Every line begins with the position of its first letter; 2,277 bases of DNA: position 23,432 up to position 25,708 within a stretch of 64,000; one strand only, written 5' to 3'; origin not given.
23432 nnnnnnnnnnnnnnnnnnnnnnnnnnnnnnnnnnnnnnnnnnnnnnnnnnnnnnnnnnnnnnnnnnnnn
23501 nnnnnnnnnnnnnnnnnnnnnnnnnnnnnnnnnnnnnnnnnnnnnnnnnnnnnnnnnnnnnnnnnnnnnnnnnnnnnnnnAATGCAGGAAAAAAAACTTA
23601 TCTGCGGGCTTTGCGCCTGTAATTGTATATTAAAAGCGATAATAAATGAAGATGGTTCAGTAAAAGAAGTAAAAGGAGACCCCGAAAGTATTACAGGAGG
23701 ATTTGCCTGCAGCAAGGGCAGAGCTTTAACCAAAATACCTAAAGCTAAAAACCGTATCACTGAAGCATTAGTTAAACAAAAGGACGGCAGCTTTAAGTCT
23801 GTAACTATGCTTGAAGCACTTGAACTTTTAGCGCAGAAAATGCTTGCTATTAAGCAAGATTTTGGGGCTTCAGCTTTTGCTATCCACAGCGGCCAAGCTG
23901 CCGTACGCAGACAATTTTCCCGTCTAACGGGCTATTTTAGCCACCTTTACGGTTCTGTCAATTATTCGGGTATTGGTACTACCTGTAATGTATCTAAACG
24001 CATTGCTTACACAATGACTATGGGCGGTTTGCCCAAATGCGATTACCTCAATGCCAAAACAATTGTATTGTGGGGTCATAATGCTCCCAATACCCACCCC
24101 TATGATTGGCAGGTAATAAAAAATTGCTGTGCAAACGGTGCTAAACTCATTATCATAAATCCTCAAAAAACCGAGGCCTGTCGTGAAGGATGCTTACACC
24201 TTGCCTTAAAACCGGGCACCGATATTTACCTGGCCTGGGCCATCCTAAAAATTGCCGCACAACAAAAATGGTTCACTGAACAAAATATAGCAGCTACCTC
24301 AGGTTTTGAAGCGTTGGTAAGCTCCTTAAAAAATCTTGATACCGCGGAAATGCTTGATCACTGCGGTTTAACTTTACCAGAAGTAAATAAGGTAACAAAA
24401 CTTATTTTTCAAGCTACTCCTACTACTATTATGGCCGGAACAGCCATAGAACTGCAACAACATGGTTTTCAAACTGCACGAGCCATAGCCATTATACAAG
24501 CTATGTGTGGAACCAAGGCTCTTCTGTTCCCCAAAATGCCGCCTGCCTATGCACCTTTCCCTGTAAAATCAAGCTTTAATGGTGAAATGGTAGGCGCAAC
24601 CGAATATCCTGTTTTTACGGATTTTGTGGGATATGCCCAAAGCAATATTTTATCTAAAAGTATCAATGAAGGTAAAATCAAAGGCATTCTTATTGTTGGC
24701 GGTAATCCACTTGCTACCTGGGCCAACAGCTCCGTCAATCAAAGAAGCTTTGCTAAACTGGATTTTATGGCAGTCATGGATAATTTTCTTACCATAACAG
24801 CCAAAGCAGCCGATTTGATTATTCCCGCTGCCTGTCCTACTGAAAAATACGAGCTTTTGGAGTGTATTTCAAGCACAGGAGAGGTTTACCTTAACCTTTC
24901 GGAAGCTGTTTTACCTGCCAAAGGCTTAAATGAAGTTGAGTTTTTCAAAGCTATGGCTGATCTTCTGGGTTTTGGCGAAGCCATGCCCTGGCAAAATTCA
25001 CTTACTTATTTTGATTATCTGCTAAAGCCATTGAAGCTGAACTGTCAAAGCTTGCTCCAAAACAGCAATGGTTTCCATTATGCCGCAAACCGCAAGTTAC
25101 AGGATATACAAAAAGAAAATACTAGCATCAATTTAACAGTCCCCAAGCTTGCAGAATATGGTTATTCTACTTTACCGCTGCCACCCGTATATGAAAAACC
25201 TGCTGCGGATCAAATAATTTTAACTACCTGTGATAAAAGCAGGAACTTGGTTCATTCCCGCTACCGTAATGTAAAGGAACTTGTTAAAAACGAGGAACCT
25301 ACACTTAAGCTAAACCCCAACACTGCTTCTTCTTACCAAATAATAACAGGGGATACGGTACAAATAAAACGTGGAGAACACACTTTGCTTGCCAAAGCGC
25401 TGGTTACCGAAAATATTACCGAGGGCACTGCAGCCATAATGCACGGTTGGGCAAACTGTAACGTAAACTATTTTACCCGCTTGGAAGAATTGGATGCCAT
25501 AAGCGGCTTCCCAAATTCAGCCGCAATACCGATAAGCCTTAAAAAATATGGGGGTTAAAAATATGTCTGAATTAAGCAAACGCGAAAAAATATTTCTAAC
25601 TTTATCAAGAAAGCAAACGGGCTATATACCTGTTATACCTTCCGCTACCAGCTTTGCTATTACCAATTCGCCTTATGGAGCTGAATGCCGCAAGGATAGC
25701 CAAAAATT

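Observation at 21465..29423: Corrinoid protein + MtaA-type methyltransferase operon with a cytoplasmic molybdopterin oxidoreductase in the substrate-methyltransferase slot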

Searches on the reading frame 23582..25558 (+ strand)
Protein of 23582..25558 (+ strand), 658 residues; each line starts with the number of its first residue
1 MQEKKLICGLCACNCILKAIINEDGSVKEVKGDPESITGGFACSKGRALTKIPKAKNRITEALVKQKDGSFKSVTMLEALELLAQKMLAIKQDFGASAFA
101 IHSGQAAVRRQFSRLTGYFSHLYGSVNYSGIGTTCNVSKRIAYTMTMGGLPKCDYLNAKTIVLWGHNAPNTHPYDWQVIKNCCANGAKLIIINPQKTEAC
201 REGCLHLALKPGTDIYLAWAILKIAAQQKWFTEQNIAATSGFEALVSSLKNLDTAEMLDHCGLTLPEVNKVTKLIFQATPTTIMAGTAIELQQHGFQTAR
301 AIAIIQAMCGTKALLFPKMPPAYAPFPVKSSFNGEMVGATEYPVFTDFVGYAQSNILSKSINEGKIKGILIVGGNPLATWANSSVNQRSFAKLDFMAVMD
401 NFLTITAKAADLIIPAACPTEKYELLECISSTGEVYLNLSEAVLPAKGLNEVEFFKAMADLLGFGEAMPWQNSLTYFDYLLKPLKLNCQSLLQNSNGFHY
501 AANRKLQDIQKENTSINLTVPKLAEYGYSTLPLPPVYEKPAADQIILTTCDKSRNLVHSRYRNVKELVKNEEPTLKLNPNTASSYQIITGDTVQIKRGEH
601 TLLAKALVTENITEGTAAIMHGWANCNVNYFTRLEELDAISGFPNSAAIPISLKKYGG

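Call 3: search_protein_families(library=pfam, proteins=[window:23582-25558:+], max_evalue=0.01)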
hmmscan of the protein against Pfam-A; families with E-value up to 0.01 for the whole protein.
window:23582-25558:+ (658 aa): 3 families
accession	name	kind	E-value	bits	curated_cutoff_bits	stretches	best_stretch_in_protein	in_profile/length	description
PF00384.28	Molybdopterin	-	1.5e-26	93.7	24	1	58-425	1-319/353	Molybdopterin oxidoreductase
PF01568.27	Molydop_binding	-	8.2e-13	48.8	26.8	1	546-646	2-106/110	Molydopterin dinucleotide binding domain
PF04879.21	Molybdop_Fe4S4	-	1.9e-05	25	22.7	1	2-51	2-51/55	Molybdopterin oxidoreductase Fe4S4 domain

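Call 4: search_protein_families(library=ncbifam, proteins=[window:23582-25558:+], max_evalue=0.01)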
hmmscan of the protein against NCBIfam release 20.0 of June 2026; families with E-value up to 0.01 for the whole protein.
window:23582-25558:+ (658 aa): 27 families (the best 25 are shown)
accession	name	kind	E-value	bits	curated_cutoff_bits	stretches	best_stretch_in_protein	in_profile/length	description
TIGR01591.1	Fdh-alpha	equivalog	1.3e-54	185.5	666.25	2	7-310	2-309/672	formate dehydrogenase subunit alpha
NF047855.1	AssmNtatRedNasC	equivalog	4.5e-49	167.4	1100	3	7-304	24-328/708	assimilatory nitrate reductase catalytic subunit NasC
NF012032.0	PRK15488.1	equivalog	3e-45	154.5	694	3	5-310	45-353/759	thiosulfate reductase PhsA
NF041323.1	Nitr_red_NasA_Halo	equivalog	8.3e-30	103.9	1000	1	11-303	3-296/673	assimilatory nitrate reductase NasA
TIGR03479.1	DMSO_red_II_alp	subfamily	4e-26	91.4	984.75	3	43-236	105-303/913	molybdopterin-dependent oxidoreductase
TIGR02166.1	dmsA_ynfE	subfamily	4e-25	88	777.7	2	11-222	53-281/794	DMSO/selenate family reductase complex A subunit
TIGR00509.1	bisC_fam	subfamily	1.9e-24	86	1017.55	3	69-310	69-335/772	molybdopterin guanine dinucleotide-containing S/N-oxide reductase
NF010055.0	PRK13532.1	equivalog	1.5e-18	66.5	904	2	4-243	43-298/830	nitrate reductase catalytic subunit NapA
NF041783.2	mnquin_red_QrcB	equivalog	1.9e-18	66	440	1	3-633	52-662/695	menaquinone reductase molybdopterin-binding-like subunit QrcB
TIGR01706.1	NAPA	equivalog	6.1e-18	64.5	930.55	2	4-215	43-266/830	periplasmic nitrate reductase subunit alpha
NF041513.1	formate_DH_Act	exception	7.3e-18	63.8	1400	2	153-241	208-297/1067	formate dehydrogenase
NF011682.0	PRK15102.1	equivalog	7.5e-17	60.7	909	1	167-311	236-389/829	trimethylamine-N-oxide reductase TorA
NF041885.1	selenate_YnfE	exception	3.7e-16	58.1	1675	1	6-224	48-290/805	selenate/tellurate reductase subunit YnfE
TIGR01553.1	formate-DH-alph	equivalog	1.1e-15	56.5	814.2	2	154-229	218-294/1009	formate dehydrogenase-N subunit alpha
TIGR02164.1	torA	equivalog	1.9e-15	56.1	1465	2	163-311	230-385/824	trimethylamine-N-oxide reductase TorA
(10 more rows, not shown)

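Call 8: find_homologous_proteins(query=window:23582-25558:+, max_evalue=1e-10)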
Query window:23582-25558:+ (658 aa): 120 proteins with E <= 1e-10 among 8000 candidates.
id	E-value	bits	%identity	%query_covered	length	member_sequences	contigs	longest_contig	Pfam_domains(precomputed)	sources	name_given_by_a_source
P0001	0.0e+0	1503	100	100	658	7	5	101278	PF00384.28,PF01568.28,PF04879.22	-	-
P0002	3.0e-267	906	59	100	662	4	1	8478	PF00384.28,PF01568.28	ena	-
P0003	5.8e-249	846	56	100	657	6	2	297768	PF00384.28,PF01568.28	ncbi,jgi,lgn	ncbi:MAG: molybdopterin-containing oxidoreductase family protein [Bacillota bacterium]|jgi:anaerobic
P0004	2.5e-247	841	55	100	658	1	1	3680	PF00384.28,PF01568.28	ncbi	-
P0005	1.6e-120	422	35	99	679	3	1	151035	PF00384.28,PF01568.28,PF04879.22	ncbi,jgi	-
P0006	1.9e-117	412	34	99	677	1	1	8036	PF00384.28,PF01568.28,PF04879.22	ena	-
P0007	3.2e-115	404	34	98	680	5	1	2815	PF00384.28,PF01568.28,PF04879.22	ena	-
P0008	1.0e-114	403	33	99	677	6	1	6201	PF00384.28,PF01568.28,PF04879.22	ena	-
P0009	3.3e-112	394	34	97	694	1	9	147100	PF00384.28,PF01568.28,PF04879.22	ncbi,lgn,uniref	ncbi:molybdopterin-dependent oxidoreductase [Proteiniborus sp.]|uniref:molybdopterin-containing oxid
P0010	4.1e-106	374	32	98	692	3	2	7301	PF00384.28,PF01568.28,PF04879.22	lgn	-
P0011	2.6e-98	348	32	98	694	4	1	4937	PF00384.28,PF01568.28,PF04879.22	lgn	-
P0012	3.3e-80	289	30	100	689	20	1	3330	PF00384.28,PF01568.28,PF04879.22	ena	-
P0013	7.4e-66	241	27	99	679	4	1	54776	PF00384.28,PF01568.28,PF04879.22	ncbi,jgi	-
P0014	1.3e-49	187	25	95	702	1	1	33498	PF00384.28,PF01568.28,PF04879.22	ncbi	-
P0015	9.4e-49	185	26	98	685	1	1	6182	PF00384.28,PF01568.28,PF04879.22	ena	-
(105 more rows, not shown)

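Call 9: find_encoding_contigs(protein=P0003, flank=10000, max_places=3)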
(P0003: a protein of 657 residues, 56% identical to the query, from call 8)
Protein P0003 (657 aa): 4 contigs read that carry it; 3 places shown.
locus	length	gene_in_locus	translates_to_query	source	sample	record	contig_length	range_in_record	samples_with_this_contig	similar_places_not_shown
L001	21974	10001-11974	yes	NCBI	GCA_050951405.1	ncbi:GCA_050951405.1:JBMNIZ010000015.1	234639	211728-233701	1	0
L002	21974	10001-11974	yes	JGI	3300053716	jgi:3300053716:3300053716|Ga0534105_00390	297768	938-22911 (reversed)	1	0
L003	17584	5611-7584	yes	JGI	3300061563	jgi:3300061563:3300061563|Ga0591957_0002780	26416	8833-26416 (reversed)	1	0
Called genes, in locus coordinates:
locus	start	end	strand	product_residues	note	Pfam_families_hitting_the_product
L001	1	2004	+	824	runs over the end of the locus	PF02233:PNTB, PF00205:TPP_enzyme_M (faint), PF02233:PNTB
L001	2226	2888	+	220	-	PF00156:Pribosyltran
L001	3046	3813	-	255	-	PF01048:PNP_UDP_1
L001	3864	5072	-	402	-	PF00180:Iso_dh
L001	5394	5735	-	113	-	PF00015:MCPsignal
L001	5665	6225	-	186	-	-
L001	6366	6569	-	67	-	-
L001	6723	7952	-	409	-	PF20316:DUF6612 (weak)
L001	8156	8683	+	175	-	PF01668:SmpB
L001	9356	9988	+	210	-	PF02607:B12-binding_2, PF02310:B12-binding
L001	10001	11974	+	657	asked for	PF00384:Molybdopterin, PF01568:Molydop_binding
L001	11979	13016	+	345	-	PF01208:URO-D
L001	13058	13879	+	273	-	PF00005:ABC_tran, PF13304:AAA_21 (faint)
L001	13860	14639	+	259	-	PF00528:BPD_transp_1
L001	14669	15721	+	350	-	PF12974:Phosphonate-bd (weak), PF09084:NMT1, PF13379:NMT1_2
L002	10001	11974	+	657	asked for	PF00384:Molybdopterin, PF01568:Molydop_binding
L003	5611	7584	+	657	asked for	PF00384:Molybdopterin, PF01568:Molydop_binding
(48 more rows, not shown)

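Call 10: find_encoding_contigs(protein=P0002, flank=10000, max_places=2)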
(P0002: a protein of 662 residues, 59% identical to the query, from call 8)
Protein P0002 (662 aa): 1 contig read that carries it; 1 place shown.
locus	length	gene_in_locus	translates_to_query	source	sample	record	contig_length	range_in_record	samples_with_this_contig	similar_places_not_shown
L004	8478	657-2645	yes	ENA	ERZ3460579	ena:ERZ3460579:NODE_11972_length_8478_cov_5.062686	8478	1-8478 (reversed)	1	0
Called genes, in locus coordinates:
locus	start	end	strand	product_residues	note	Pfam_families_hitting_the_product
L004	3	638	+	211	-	?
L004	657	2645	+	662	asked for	PF00384:Molybdopterin, PF01568:Molydop_binding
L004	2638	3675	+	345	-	PF01208:URO-D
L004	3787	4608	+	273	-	PF00005:ABC_tran, PF13304:AAA_21 (faint)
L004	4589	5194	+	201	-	PF00528:BPD_transp_1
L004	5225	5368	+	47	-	-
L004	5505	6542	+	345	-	PF09084:NMT1, PF13379:NMT1_2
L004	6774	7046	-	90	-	PF01649:Ribosomal_S20p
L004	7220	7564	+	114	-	PF04020:Phage_holin_4_2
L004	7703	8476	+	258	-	?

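Call 11: find_encoding_contigs(protein=P0005, flank=10000, max_places=2)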
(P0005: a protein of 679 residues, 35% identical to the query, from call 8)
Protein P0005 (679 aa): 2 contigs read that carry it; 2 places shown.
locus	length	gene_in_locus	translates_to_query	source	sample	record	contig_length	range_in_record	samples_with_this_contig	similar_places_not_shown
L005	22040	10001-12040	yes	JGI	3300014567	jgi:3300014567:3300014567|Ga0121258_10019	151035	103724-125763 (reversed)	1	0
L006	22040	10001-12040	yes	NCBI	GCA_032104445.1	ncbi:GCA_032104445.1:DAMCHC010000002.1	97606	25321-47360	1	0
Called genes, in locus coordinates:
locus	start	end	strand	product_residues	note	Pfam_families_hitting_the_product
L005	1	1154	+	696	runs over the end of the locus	PF02743:dCache_1, PF22673:MCP-like_PDC_1, PF00015:MCPsignal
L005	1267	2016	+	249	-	PF08305:NPCBM (weak)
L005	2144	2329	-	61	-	PF00491:Arginase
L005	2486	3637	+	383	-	PF06050:HGD-D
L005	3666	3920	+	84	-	-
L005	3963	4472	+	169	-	-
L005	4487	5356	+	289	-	PF00005:ABC_tran, PF13304:AAA_21 (faint)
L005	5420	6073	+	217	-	PF00528:BPD_transp_1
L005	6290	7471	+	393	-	PF13379:NMT1_2, PF09084:NMT1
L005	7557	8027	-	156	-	-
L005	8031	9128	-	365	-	PF03773:ArsP_1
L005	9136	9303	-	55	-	-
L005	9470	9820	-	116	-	-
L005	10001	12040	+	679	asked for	PF04879:Molybdop_Fe4S4, PF00384:Molybdopterin, PF01568:Molydop_binding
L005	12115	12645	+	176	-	PF03243:MerB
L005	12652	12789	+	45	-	-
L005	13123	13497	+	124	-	PF17032:Zn_ribbon_15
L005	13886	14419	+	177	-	PF00078:RVT_1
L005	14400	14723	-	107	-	PF00491:Arginase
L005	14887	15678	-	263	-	PF13145:Rotamase_2, PF00639:Rotamase, PF13616:Rotamase_3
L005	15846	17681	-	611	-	PF08439:Peptidase_M3_N, PF01432:Peptidase_M3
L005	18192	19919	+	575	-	PF03553:Na_H_antiporter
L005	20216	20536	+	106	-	-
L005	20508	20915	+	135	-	-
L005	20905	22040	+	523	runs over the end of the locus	PF00672:HAMP, PF00512:HisKA, PF02518:HATPase_c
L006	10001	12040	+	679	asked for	PF04879:Molybdop_Fe4S4, PF00384:Molybdopterin, PF01568:Molydop_binding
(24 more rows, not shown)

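Call 13: find_encoding_contigs(protein=P0009, flank=10000, max_places=3)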
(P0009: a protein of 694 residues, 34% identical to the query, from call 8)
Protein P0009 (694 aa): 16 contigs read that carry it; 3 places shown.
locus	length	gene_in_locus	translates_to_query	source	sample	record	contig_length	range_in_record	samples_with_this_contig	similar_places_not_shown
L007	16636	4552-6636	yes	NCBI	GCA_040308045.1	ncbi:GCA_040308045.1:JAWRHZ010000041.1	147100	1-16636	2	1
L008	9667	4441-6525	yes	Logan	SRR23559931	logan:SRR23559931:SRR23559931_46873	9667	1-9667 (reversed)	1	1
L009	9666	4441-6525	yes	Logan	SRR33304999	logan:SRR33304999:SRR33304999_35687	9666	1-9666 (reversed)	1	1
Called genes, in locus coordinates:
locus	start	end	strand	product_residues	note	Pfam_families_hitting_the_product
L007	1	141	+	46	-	?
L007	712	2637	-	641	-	PF00005:ABC_tran, PF00931:NB-ARC (faint), PF02463:SMC_N (weak), PF03193:RsgA_GTPase (faint), PF13555:AAA_29 (faint), PF12848:ABC_tran_Xtn, PF00005:ABC_tran, PF16326:ABC_tran_CTD, +2 more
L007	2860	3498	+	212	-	PF06971:Put_DNA-bind_N, PF02629:CoA_binding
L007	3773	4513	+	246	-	PF02463:SMC_N, PF13476:AAA_23 (faint), PF09818:ABC_ATPase (faint), PF00005:ABC_tran, PF13304:AAA_21 (faint)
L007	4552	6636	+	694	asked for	PF04879:Molybdop_Fe4S4, PF00384:Molybdopterin, PF01568:Molydop_binding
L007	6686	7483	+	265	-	PF00497:SBP_bac_3, PF10613:Lig_chan-Glu_bd (faint), PF12974:Phosphonate-bd (weak), PF09084:NMT1 (weak)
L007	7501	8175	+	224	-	PF00528:BPD_transp_1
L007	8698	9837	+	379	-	PF02771:Acyl-CoA_dh_N, PF02770:Acyl-CoA_dh_M, PF00441:Acyl-CoA_dh_1, PF08028:Acyl-CoA_dh_2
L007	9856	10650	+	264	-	PF01012:ETF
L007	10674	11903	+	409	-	PF00037:Fer4 (weak), PF12838:Fer4_7, PF13187:Fer4_9, PF13237:Fer4_10, PF14697:Fer4_21, PF00037:Fer4, PF01012:ETF, PF00766:ETF_alpha, +6 more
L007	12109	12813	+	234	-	PF01209:Ubie_methyltran, PF07021:MetW (weak), PF13489:Methyltransf_23, PF13847:Methyltransf_31, PF08241:Methyltransf_11, PF08242:Methyltransf_12, PF13649:Methyltransf_25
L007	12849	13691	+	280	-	PF03780:Asp23 (weak)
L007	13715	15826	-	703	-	PF02743:dCache_1, PF22673:MCP-like_PDC_1, PF00015:MCPsignal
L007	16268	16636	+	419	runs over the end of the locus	PF02812:ELFV_dehydrog_N, PF00208:ELFV_dehydrog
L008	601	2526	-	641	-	PF00005:ABC_tran, PF00931:NB-ARC (faint), PF02463:SMC_N (weak), PF03193:RsgA_GTPase (faint), PF13555:AAA_29 (faint), PF12848:ABC_tran_Xtn, PF00005:ABC_tran, PF16326:ABC_tran_CTD, +2 more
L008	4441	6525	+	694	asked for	PF04879:Molybdop_Fe4S4, PF00384:Molybdopterin, PF01568:Molydop_binding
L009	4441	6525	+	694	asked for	PF04879:Molybdop_Fe4S4, PF00384:Molybdopterin, PF01568:Molydop_binding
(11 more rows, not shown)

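Call 14: find_encoding_contigs(protein=P0013, flank=10000, max_places=2)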
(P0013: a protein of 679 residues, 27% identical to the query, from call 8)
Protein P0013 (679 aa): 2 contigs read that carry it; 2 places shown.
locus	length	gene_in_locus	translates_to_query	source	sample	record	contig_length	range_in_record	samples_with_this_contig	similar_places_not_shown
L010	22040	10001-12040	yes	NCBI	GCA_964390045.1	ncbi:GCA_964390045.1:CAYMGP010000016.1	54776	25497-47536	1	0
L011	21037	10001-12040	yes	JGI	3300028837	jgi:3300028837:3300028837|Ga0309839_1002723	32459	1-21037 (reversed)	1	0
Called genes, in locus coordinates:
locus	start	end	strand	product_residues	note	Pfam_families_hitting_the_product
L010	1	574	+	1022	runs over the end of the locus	PF07992:Pyr_redox_2 (weak), PF12831:FAD_oxidored, PF00037:Fer4 (weak), PF07992:Pyr_redox_2, PF12831:FAD_oxidored, PF00037:Fer4, PF12838:Fer4_7, PF13187:Fer4_9, +19 more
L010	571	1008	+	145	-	PF02662:FlpD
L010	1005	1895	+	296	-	PF13183:Fer4_8 (weak)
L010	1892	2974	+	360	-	PF13534:Fer4_17 (faint), PF12838:Fer4_7 (faint), PF13187:Fer4_9 (faint), PF17179:Fer4_22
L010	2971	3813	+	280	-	PF00175:NAD_binding_1, PF10418:DHODB_Fe-S_bind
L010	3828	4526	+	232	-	PF13534:Fer4_17 (faint), PF00037:Fer4 (faint), PF13183:Fer4_8 (faint), PF14691:Fer4_20 (weak), PF13237:Fer4_10, PF12838:Fer4_7 (weak), PF13187:Fer4_9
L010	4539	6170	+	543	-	PF00890:FAD_binding_2, PF01266:DAO (faint), PF07992:Pyr_redox_2 (faint)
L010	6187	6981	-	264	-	PF04909:Amidohydro_2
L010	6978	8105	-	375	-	PF00155:Aminotran_1_2, PF01041:DegT_DnrJ_EryC1 (weak)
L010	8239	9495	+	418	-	PF07992:Pyr_redox_2, PF13738:Pyr_redox_3 (faint), PF00070:Pyr_redox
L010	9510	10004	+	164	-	PF13237:Fer4_10 (faint), PF13247:Fer4_11, PF12838:Fer4_7, PF13187:Fer4_9 (weak), PF25160:LdpA_Fe-S-bd (weak), PF12797:Fer4_2 (weak), PF12837:Fer4_6 (weak), PF00037:Fer4 (weak), +2 more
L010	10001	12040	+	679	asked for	PF04879:Molybdop_Fe4S4, PF00384:Molybdopterin, PF01568:Molydop_binding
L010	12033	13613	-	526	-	PF01401:Peptidase_M2, PF02074:Peptidase_M32 (faint), PF01432:Peptidase_M3, PF01401:Peptidase_M2 (weak)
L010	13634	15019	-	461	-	PF01979:Amidohydro_1, PF07969:Amidohydro_3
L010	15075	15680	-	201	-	PF12804:NTP_transf_3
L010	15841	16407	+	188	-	PF01066:CDP-OH_P_transf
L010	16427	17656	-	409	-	PF07690:MFS_1, PF00083:Sugar_tr (weak)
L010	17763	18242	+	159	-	-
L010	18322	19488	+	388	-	PF01368:DHH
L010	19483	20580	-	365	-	PF00027:cNMP_binding, PF13487:HD_5, PF01966:HD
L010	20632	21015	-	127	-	-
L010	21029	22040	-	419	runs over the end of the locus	-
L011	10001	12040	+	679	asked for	PF04879:Molybdop_Fe4S4, PF00384:Molybdopterin, PF01568:Molydop_binding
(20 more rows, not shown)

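Call 15: find_encoding_contigs(protein=P0006, flank=10000, max_places=2)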
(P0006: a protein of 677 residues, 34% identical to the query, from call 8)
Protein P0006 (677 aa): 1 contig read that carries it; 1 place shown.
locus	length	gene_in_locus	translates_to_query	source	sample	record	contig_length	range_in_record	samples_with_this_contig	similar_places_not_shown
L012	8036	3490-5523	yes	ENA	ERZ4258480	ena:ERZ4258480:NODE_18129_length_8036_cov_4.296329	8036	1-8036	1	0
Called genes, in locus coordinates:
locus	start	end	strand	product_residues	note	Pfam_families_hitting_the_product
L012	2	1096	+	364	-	?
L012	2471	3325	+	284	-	PF06050:HGD-D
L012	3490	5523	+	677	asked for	PF04879:Molybdop_Fe4S4, PF00384:Molybdopterin, PF01568:Molydop_binding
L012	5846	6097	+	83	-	-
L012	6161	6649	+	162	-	-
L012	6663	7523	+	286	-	PF00005:ABC_tran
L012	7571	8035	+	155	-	?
